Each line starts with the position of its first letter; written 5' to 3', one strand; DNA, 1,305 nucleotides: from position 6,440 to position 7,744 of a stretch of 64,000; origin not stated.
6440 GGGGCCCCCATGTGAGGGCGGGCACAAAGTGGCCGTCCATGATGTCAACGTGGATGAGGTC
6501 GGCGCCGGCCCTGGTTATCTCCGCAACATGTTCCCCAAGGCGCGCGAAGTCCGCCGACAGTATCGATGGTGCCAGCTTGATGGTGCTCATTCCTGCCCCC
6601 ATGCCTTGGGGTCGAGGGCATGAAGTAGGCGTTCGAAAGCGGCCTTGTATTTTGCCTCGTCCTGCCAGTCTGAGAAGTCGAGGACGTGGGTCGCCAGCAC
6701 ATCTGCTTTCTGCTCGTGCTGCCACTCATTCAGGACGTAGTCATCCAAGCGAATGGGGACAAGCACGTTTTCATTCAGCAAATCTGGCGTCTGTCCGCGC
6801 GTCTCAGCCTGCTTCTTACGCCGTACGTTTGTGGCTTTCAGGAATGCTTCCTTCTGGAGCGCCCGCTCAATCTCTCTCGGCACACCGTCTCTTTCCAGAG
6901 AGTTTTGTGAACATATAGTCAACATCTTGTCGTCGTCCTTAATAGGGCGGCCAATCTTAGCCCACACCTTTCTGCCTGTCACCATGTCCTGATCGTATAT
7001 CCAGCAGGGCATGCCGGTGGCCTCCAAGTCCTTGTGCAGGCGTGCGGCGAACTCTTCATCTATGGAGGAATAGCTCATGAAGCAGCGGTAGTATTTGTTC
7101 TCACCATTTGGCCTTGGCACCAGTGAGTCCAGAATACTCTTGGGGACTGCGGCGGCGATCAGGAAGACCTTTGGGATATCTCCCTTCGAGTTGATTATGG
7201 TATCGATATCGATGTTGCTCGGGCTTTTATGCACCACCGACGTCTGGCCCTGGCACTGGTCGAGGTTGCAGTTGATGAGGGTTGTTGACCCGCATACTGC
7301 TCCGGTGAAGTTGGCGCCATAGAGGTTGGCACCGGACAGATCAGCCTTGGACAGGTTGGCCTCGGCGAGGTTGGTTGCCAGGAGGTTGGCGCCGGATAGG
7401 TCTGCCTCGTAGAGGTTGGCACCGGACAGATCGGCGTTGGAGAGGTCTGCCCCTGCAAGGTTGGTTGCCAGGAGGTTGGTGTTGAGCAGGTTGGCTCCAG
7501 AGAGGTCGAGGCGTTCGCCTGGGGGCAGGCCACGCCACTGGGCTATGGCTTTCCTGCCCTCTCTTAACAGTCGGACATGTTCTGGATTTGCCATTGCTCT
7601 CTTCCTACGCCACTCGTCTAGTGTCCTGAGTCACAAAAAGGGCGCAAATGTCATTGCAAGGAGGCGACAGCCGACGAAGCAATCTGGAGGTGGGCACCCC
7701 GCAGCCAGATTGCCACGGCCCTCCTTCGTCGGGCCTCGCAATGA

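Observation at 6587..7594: Pentapeptide-repeat::TIR fusion protein translationally coupled to rpe, a candidate single-gene NADase defence or signalling module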

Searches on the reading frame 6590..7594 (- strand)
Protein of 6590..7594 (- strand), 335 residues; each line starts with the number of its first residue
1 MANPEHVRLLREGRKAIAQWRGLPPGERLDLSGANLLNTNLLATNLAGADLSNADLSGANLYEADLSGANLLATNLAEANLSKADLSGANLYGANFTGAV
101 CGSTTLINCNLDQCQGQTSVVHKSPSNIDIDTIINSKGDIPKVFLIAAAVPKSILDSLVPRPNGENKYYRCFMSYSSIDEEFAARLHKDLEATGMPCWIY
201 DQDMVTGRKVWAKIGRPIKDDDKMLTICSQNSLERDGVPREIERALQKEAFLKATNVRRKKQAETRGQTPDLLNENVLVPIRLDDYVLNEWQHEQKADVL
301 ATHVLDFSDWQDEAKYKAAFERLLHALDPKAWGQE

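Call 3: search_protein_families(library=pfam, proteins=[window:6590-7594:-], max_evalue=1)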
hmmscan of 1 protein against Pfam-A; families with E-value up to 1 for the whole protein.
window:6590-7594:- (335 aa): 5 families
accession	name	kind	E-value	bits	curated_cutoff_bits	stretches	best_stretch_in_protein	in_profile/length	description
PF00805.28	Pentapeptide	-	1e-19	70.1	20.2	3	59-98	1-40/40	Pentapeptide repeats (8 copies)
PF13676.11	TIR_2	-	6.5e-16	59.4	28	1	172-248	2-78/122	TIR domain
PF13599.13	Pentapeptide_4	-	2.1e-10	40.9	38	2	46-114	8-76/78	Pentapeptide repeat region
PF13576.12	Pentapeptide_3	-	1.7e-05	25.4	27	2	78-100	3-27/48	Pentapeptide repeats (9 copies)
PF01582.25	TIR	-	0.00097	19.4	21.3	1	169-250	2-85/179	TIR domain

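Call 4: search_protein_families(library=padloc, proteins=[window:6590-7594:-], max_evalue=1)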
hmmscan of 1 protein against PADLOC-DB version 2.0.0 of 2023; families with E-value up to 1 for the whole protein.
window:6590-7594:- (335 aa): 7 families
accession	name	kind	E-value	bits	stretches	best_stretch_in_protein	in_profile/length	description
PDLC02403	Aga_TIR-PNTD1-PNTD2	-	2.4e-08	31.5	1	179-249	14-85/443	Class I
PDLC02421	Aga_TIR-PNTD1-PNTD2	-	1.2e-07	29.3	1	172-247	7-84/430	Class I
PDLC02012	SAVED5--SAVED_TIR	-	3.6e-05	21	1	167-247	12-93/404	-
PDLC05062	PDC-S66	-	0.00049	17.6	1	163-233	143-214/282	-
PDLC02416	Aga_REase-TIR-PNTD1-PNTD2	-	0.0027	14.4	1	170-245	157-233/572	Class I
PDLC00436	ThsB1|ThsB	-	0.011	13.2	1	168-242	35-113/183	TIR-like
PDLC00426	ThsB1|ThsB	-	0.025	11.9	1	151-244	220-320/352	TIR-like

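Call 5: search_protein_families(library=ncbifam, proteins=[window:6590-7594:-], max_evalue=1)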
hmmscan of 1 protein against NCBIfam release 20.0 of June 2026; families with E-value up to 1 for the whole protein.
window:6590-7594:- (335 aa): 18 families
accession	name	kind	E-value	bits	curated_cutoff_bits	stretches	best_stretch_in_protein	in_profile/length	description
NF047416.1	penta_HetL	equivalog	5.8e-17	61.9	260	1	29-102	48-121/218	heterocyst differentiation pentapeptide repeat protein HetL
NF052603.1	penta_Alr5209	equivalog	6.2e-17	61.7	125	1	28-113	13-97/113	Alr5209 family pentapeptide repeat protein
NF011743.0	PRK15196.1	equivalog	1.9e-11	43.5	354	1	30-121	153-254/350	type III secretion system effector PipB2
NF011744.0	PRK15197.1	equivalog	3.7e-11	42.7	274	1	30-113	175-253/291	SPI-2 type III secretion system effector PipB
NF000349.1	mfpA_AE000516.2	equivalog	3.3e-06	27.1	360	2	32-70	110-148/183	pentapeptide repeat protein MfpA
NF000071.4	penta_rpt_QnrA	exception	4.4e-06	26.6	450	1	29-115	92-178/218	QnrA family quinolone resistance pentapeptide repeat protein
NF000056.3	penta_rpt_QnrS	exception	4.4e-05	23.3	460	1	34-161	62-190/218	QnrS family quinolone resistance pentapeptide repeat protein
NF033086.2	penta_rpt_Qnr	equivalog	9.8e-05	22.2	240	1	29-102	30-104/211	Qnr family pentapeptide repeat protein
NF012152.0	penta_rpt_QnrC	exception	0.00017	21.7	500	1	28-112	35-120/221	QnrC family quinolone resistance pentapeptide repeat protein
NF038182.1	penta_rpt_SmQnr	exception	0.00027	20.8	460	1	33-96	134-197/215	SmQnr family pentapeptide repeat protein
NF000420.1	penta_rpt_QnrB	exception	0.00057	19.9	460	1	34-95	134-195/214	QnrB family quinolone resistance pentapeptide repeat protein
NF011904.1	PRK15377.1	subfamily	0.0013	17.2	500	1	29-131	14-113/606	type III secretion system effector HECT-type E3 ubiquitin transferase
NF000421.1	penta_rpt_QnrVC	exception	0.0021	18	460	1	37-110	44-123/218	QnrVC family quinolone resistance pentapeptide repeat protein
NF033375.2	penta_rpt_QnrE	exception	0.0044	17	480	1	43-95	143-195/214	QnrE family quinolone resistance pentapeptide repeat protein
NF042941.1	Retron_TIR_antiphage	equivalog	0.012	14.4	600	1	162-249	333-421/464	TIR domain-containing anti-phage reverse transcriptase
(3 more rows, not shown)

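Call 6: find_homologous_proteins(query=window:6590-7594:-)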
Query window:6590-7594:- (335 aa): 3499 proteins with E <= 0.001 among 6178 candidates; the best 120 are listed.
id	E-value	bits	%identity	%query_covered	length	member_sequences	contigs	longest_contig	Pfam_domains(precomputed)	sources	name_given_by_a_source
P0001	6.2e-209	711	94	100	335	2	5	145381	PF13599.14,PF00805.29,PF13676.12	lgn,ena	-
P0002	3.4e-193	659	88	99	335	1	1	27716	PF13576.13,PF13599.14,PF00805.29,PF13676.12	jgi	jgi:hypothetical protein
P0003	1.2e-132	460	63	99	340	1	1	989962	PF13576.13,PF13599.14,PF00805.29,PF13676.12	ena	-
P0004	4.0e-131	455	60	99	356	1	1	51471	PF13599.14,PF00805.29,PF13676.12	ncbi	ncbi:MAG: toll/interleukin-1 receptor domain-containing protein [Chloroflexota bacterium]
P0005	2.6e-130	452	58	99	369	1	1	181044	PF01582.26,PF13599.14,PF00805.29,PF13676.12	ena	-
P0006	3.1e-111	390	45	96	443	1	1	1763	PF01582.26,PF13576.13,PF13599.14,PF00805.29,PF13676.12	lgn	-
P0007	1.4e-109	384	41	99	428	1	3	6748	PF01582.26,PF13576.13,PF13599.14,PF00805.29,PF13676.12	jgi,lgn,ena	-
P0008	2.3e-108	380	48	91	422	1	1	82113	PF01582.26,PF13599.14,PF00805.29,PF13676.12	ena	-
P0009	6.8e-105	369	50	90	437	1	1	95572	PF01582.26,PF13576.13,PF13599.14,PF00805.29,PF13676.12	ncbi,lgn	-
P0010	3.8e-101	357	42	99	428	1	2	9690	PF01582.26,PF13576.13,PF13599.14,PF00805.29,PF13676.12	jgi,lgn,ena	-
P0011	6.3e-99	349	45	99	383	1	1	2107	PF01582.26,PF13576.13,PF13599.14,PF00805.29,PF13676.12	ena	-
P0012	7.8e-93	329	45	99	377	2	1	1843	PF13576.13,PF13599.14,PF00805.29,PF13676.12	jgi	-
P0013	2.6e-92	328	42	99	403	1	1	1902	PF13599.14,PF00805.29,PF13676.12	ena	-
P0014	2.5e-91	324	46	91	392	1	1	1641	PF13576.13,PF13599.14,PF00805.29,PF13676.12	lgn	-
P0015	2.8e-91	324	45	99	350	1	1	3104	PF13576.13,PF13599.14,PF00805.29,PF13676.12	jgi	jgi:hypothetical protein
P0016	1.8e-90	321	40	89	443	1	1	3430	PF13576.13,PF13599.14,PF00805.29,PF13676.12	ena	-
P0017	2.6e-89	318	42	99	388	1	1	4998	PF01582.26,PF13576.13,PF13599.14,PF00805.29,PF13676.12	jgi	jgi:hypothetical protein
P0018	1.8e-85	305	46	99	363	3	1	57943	PF01582.26,PF13576.13,PF13599.14,PF00805.29,PF13676.12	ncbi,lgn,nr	ncbi:MAG: hypothetical protein BZY80_04780 [SAR202 cluster bacterium Io17-Chloro-G2]|nr:MAG: hypothe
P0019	7.4e-85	303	35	98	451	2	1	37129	PF01582.26,PF13576.13,PF13599.14,PF00805.29,PF13676.12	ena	-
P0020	9.8e-84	299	43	99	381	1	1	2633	PF01582.26,PF13599.14,PF00805.29,PF13676.12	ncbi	-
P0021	1.5e-83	299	42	99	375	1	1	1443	PF13576.13,PF13599.14,PF00805.29,PF13676.12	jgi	jgi:hypothetical protein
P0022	2.6e-82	295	41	90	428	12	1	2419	PF13576.13,PF13599.14,PF00805.29,PF13676.12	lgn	-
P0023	2.9e-82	295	41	89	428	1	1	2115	PF01582.26,PF13576.13,PF13599.14,PF00805.29,PF13676.12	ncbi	-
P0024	2.0e-80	288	41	99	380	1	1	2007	PF13576.13,PF13599.14,PF00805.29,PF13676.12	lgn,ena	-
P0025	8.2e-79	283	42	99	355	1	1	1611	PF13599.14,PF00805.29,PF13676.12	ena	-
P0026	1.2e-77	279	42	99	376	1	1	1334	PF13576.13,PF13599.14,PF00805.29,PF13676.12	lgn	-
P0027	3.6e-77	278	39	90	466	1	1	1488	PF01582.26,PF13576.13,PF13599.14,PF00805.29,PF13676.12,PF25296.2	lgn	-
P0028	4.9e-77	277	41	90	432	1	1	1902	PF13576.13,PF13599.14,PF00805.29,PF13676.12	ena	-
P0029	1.2e-75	273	37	98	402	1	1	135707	PF01582.26,PF13576.13,PF13599.14,PF00805.29,PF13676.12,PF25296.2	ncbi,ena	-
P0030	1.1e-74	270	42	99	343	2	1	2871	PF13576.13,PF13599.14,PF00805.29,PF13676.12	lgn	-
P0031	2.7e-74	268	42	99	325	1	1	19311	PF13599.14,PF00805.29,PF13676.12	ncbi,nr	ncbi:MAG: pentapeptide repeat protein [Dehalococcoidia bacterium]|nr:pentapeptide repeat protein [De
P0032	4.4e-73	264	39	98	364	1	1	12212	PF01582.26,PF13599.14,PF00805.29,PF13676.12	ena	-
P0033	6.0e-73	264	37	98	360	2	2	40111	PF01582.26,PF13576.13,PF13599.14,PF00805.29,PF13676.12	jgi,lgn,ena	-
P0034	1.8e-72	262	40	98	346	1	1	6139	PF13576.13,PF13599.14,PF00805.29,PF13676.12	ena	-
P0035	2.8e-72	262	41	89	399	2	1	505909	PF01582.26,PF13576.13,PF13599.14,PF00805.29,PF13676.12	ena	-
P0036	4.4e-72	261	42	88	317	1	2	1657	PF01582.26,PF13599.14,PF00805.29,PF13676.12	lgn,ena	-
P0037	5.6e-72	261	40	99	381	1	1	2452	PF01582.26,PF13576.13,PF13599.14,PF00805.29,PF13676.12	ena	-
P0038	1.3e-71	260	39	90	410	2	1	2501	PF01582.26,PF13576.13,PF13599.14,PF00805.29,PF13676.12,PF25296.2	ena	-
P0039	3.1e-71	258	41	99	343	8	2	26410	PF01582.26,PF13576.13,PF13599.14,PF00805.29,PF13676.12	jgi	jgi:hypothetical protein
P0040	4.3e-71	258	36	98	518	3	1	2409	PF13576.13,PF13599.14,PF00805.29,PF13676.12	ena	-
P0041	4.7e-71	258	39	99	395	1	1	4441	PF13576.13,PF13599.14,PF00805.29,PF13676.12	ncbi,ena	-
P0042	1.1e-70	257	40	89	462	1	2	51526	PF13576.13,PF13599.14,PF00805.29,PF13676.12,PF25296.2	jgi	jgi:uncharacterized protein YjbI with pentapeptide repeats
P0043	2.8e-70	255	39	95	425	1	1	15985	PF01582.26,PF13576.13,PF13599.14,PF00805.29,PF13676.12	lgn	-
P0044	4.1e-70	255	31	99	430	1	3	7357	PF01582.26,PF13576.13,PF13599.14,PF00805.29,PF13676.12,PF25296.2,PF08937.17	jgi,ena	-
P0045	4.6e-70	254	40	89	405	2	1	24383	PF01582.26,PF13576.13,PF13599.14,PF00805.29,PF13676.12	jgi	-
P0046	7.6e-70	254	41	99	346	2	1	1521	PF01582.26,PF13576.13,PF13599.14,PF00805.29,PF13676.12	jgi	jgi:hypothetical protein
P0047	1.1e-69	253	34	90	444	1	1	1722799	PF13576.13,PF13599.14,PF00805.29,PF13676.12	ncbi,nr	ncbi:MAG: pentapeptide repeat-containing protein [Candidatus Bathyarchaeota archaeon]|nr:MAG: pentap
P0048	1.4e-69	253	39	98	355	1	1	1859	PF01582.26,PF13576.13,PF13599.14,PF00805.29,PF13676.12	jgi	-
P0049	2.4e-69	252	41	99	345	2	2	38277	PF01582.26,PF13576.13,PF13599.14,PF00805.29,PF13676.12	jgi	jgi:hypothetical protein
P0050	2.6e-69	252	35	98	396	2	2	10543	PF01582.26,PF13576.13,PF13599.14,PF00805.29,PF13676.12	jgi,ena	-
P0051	2.9e-69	252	36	98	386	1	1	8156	PF01582.26,PF13599.14,PF00805.29,PF13676.12,PF08937.17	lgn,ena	-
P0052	2.9e-69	252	40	98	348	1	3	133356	PF01582.26,PF13576.13,PF13599.14,PF00805.29,PF13676.12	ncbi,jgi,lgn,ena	ncbi:MAG TPA: toll/interleukin-1 receptor domain-containing protein [Pyrinomonadaceae bacterium]|jgi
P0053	4.1e-69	251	43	99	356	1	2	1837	PF01582.26,PF13576.13,PF13599.14,PF00805.29,PF13676.12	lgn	-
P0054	6.1e-69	251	35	90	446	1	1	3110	PF13576.13,PF13599.14,PF00805.29,PF13676.12,PF25296.2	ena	-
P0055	1.6e-68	249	38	99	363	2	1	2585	PF01582.26,PF13576.13,PF13599.14,PF00805.29,PF13676.12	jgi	-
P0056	1.7e-68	249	40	97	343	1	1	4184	PF01582.26,PF13576.13,PF13599.14,PF00805.29,PF13676.12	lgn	-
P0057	1.9e-68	249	40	98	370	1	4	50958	PF01582.26,PF13576.13,PF13599.14,PF00805.29,PF13676.12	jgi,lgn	-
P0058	2.0e-68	249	37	89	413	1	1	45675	PF13576.13,PF13599.14,PF00805.29,PF13676.12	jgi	jgi:uncharacterized protein YjbI with pentapeptide repeats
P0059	2.9e-68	249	41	98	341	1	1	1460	PF01582.26,PF13599.14,PF00805.29,PF13676.12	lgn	-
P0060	4.5e-68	248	38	89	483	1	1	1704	PF13576.13,PF13599.14,PF00805.29,PF13676.12,PF25296.2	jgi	-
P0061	8.2e-68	247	45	74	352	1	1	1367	PF13599.14,PF00805.29,PF13676.12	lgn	-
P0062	8.9e-68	247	42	89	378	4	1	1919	PF13576.13,PF13599.14,PF00805.29,PF13676.12,PF25296.2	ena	-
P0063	1.3e-67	246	40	89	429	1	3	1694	PF01582.26,PF13576.13,PF13599.14,PF00805.29,PF13676.12,PF25296.2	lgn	-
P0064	4.6e-67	245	40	98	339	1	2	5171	PF13576.13,PF13599.14,PF00805.29,PF13676.12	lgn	-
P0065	5.8e-67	244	41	98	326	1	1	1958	PF01582.26,PF13576.13,PF13599.14,PF00805.29,PF13676.12,PF08937.17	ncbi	-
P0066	8.6e-67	244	38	89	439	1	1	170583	PF01582.26,PF13576.13,PF13599.14,PF00805.29,PF13676.12,PF08937.17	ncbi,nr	ncbi:MAG: hypothetical protein QOG71_3889 [Pyrinomonadaceae bacterium]|nr:hypothetical protein [Pyri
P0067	1.2e-66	243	39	99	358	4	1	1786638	PF01582.26,PF13576.13,PF13599.14,PF00805.29,PF13676.12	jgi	jgi:hypothetical protein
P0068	1.5e-66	243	31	98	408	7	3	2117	PF13576.13,PF13599.14,PF00805.29,PF13676.12,PF25296.2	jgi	-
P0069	2.3e-66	242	40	89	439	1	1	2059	PF01582.26,PF13576.13,PF13599.14,PF00805.29,PF13676.12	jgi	jgi:uncharacterized protein YjbI with pentapeptide repeats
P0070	4.8e-66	241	38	89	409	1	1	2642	PF13576.13,PF13599.14,PF00805.29,PF13676.12,PF08937.17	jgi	jgi:uncharacterized protein YjbI with pentapeptide repeats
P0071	5.0e-66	241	39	99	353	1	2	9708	PF01582.26,PF13576.13,PF13599.14,PF00805.29,PF13676.12,PF08937.17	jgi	jgi:hypothetical protein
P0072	5.3e-66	241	42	89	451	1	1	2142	PF13576.13,PF13599.14,PF00805.29,PF13676.12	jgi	jgi:uncharacterized protein YjbI with pentapeptide repeats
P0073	5.6e-66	241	41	99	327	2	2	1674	PF01582.26,PF13599.14,PF00805.29,PF13676.12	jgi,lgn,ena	-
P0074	6.6e-66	241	34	99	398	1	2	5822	PF01582.26,PF13576.13,PF13599.14,PF00805.29,PF13676.12,PF08937.17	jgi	jgi:uncharacterized protein YjbI with pentapeptide repeats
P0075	8.3e-66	240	39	89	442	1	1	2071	PF01582.26,PF13576.13,PF13599.14,PF00805.29,PF13676.12,PF08937.17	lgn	-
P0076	8.6e-66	240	40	99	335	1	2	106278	PF13576.13,PF13599.14,PF00805.29,PF13676.12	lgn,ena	-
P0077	1.1e-65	240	39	98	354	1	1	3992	PF13599.14,PF00805.29,PF13676.12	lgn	-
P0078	1.3e-65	240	38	98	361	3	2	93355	PF01582.26,PF13576.13,PF13599.14,PF00805.29,PF13676.12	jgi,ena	-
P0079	1.5e-65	240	42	98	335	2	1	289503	PF01582.26,PF13576.13,PF13599.14,PF00805.29,PF13676.12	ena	-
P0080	4.2e-65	238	30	99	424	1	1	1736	PF01582.26,PF13576.13,PF13599.14,PF00805.29,PF13676.12,PF08937.17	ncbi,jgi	jgi:uncharacterized protein YjbI with pentapeptide repeats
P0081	4.8e-65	238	39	97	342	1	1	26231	PF01582.26,PF13576.13,PF13599.14,PF00805.29,PF13676.12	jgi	jgi:hypothetical protein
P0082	5.3e-65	238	38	90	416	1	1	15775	PF01582.26,PF13599.14,PF00805.29,PF13676.12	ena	-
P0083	7.1e-65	237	40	99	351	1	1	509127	PF01582.26,PF13576.13,PF13599.14,PF00805.29,PF13676.12,PF25296.2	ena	-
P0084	8.4e-65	237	42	98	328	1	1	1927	PF01582.26,PF13599.14,PF00805.29,PF13676.12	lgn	-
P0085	9.0e-65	237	36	89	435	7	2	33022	PF01582.26,PF13576.13,PF13599.14,PF00805.29,PF13676.12,PF25296.2,PF08937.17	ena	-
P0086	1.3e-64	237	35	90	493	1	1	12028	PF13576.13,PF13599.14,PF00805.29,PF13676.12,PF25296.2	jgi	jgi:uncharacterized protein YjbI with pentapeptide repeats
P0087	1.5e-64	236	39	98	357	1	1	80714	PF01582.26,PF13599.14,PF00805.29,PF13676.12,PF08937.17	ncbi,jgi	ncbi:MAG: toll/interleukin-1 receptor domain-containing protein [Verrucomicrobiia bacterium]|jgi:hyp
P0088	1.7e-64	236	39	98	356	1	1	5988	PF01582.26,PF13576.13,PF13599.14,PF00805.29,PF13676.12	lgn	-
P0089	1.8e-64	236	41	98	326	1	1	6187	PF01582.26,PF00805.29,PF13676.12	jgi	jgi:hypothetical protein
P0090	1.9e-64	236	41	91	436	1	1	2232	PF01582.26,PF13576.13,PF13599.14,PF00805.29,PF13676.12,PF08937.17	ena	-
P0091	2.2e-64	236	37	99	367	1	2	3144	PF01582.26,PF13599.14,PF00805.29,PF13676.12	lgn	-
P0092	2.7e-64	235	37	91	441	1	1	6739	PF01582.26,PF13576.13,PF13599.14,PF00805.29,PF13676.12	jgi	jgi:uncharacterized protein YjbI with pentapeptide repeats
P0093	2.8e-64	235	37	98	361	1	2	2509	PF01582.26,PF13576.13,PF13599.14,PF00805.29,PF13676.12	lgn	-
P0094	3.4e-64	235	38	98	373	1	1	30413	PF01582.26,PF13576.13,PF13599.14,PF00805.29,PF13676.12,PF08937.17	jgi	jgi:uncharacterized protein YjbI with pentapeptide repeats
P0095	4.6e-64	235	36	98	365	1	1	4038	PF01582.26,PF13599.14,PF00805.29,PF13676.12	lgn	-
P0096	4.7e-64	235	37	90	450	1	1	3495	PF01582.26,PF13576.13,PF13599.14,PF00805.29,PF13676.12,PF25296.2,PF08937.17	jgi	jgi:uncharacterized protein YjbI with pentapeptide repeats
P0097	4.7e-64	235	41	99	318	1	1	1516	PF01582.26,PF00805.29,PF13676.12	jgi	jgi:hypothetical protein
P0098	5.6e-64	234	40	98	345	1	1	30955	PF01582.26,PF13576.13,PF13599.14,PF00805.29,PF13676.12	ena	-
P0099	5.7e-64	234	40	98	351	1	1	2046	PF01582.26,PF13599.14,PF00805.29,PF13676.12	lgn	-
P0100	7.6e-64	234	38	99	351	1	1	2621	PF01582.26,PF13576.13,PF13599.14,PF00805.29,PF13676.12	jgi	jgi:hypothetical protein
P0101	1.0e-63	234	33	98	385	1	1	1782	PF01582.26,PF13576.13,PF13599.14,PF00805.29,PF13676.12,PF08937.17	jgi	jgi:TIR domain/Pentapeptide repeats (8 copies)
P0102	1.1e-63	233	39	89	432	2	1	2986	PF01582.26,PF13576.13,PF13599.14,PF00805.29,PF13676.12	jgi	-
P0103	1.1e-63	233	35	89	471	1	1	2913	PF01582.26,PF13576.13,PF13599.14,PF00805.29,PF13676.12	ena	-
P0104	1.2e-63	233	38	98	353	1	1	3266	PF01582.26,PF13576.13,PF13599.14,PF00805.29,PF13676.12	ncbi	-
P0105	1.3e-63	233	36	100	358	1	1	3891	PF01582.26,PF13576.13,PF13599.14,PF00805.29,PF13676.12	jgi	jgi:hypothetical protein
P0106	1.6e-63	233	40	89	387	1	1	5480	PF01582.26,PF13576.13,PF13599.14,PF00805.29,PF13676.12,PF08937.17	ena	-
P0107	1.7e-63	233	38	89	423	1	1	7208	PF01582.26,PF13576.13,PF13599.14,PF00805.29,PF13676.12,PF08937.17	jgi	-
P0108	1.8e-63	233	41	90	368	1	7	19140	PF01582.26,PF13576.13,PF13599.14,PF00805.29,PF13676.12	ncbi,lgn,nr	ncbi:MAG: toll/interleukin-1 receptor domain-containing protein [Chloroflexota bacterium]|nr:MAG: to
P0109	1.8e-63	233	41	99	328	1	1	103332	PF01582.26,PF13576.13,PF13599.14,PF00805.29,PF13676.12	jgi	jgi:hypothetical protein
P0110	2.1e-63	233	40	90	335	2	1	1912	PF01582.26,PF13576.13,PF13599.14,PF00805.29,PF13676.12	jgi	jgi:hypothetical protein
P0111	2.1e-63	233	36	90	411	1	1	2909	PF01582.26,PF13576.13,PF13599.14,PF00805.29,PF13676.12,PF25296.2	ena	-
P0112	2.2e-63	232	37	99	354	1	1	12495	PF13599.14,PF00805.29,PF13676.12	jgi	jgi:hypothetical protein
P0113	3.6e-63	232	35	89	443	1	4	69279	PF01582.26,PF13576.13,PF13599.14,PF00805.29,PF13676.12,PF25296.2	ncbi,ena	-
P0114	4.0e-63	232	35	98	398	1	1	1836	PF13576.13,PF13599.14,PF00805.29,PF13676.12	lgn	-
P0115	7.6e-63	231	41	98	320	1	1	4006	PF13599.14,PF00805.29,PF13676.12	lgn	-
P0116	8.5e-63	231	37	91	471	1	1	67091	PF01582.26,PF13576.13,PF13599.14,PF00805.29,PF13676.12,PF25296.2,PF08937.17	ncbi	-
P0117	9.0e-63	230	41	99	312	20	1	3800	PF13599.14,PF00805.29,PF13676.12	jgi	jgi:hypothetical protein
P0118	9.4e-63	230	41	98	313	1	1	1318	PF01582.26,PF13599.14,PF00805.29,PF13676.12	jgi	jgi:hypothetical protein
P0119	1.1e-62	230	34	99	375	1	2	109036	PF01582.26,PF13576.13,PF13599.14,PF00805.29,PF13676.12,PF25296.2,PF08937.17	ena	-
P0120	1.1e-62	230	36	99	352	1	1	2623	PF01582.26,PF13576.13,PF13599.14,PF00805.29,PF13676.12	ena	-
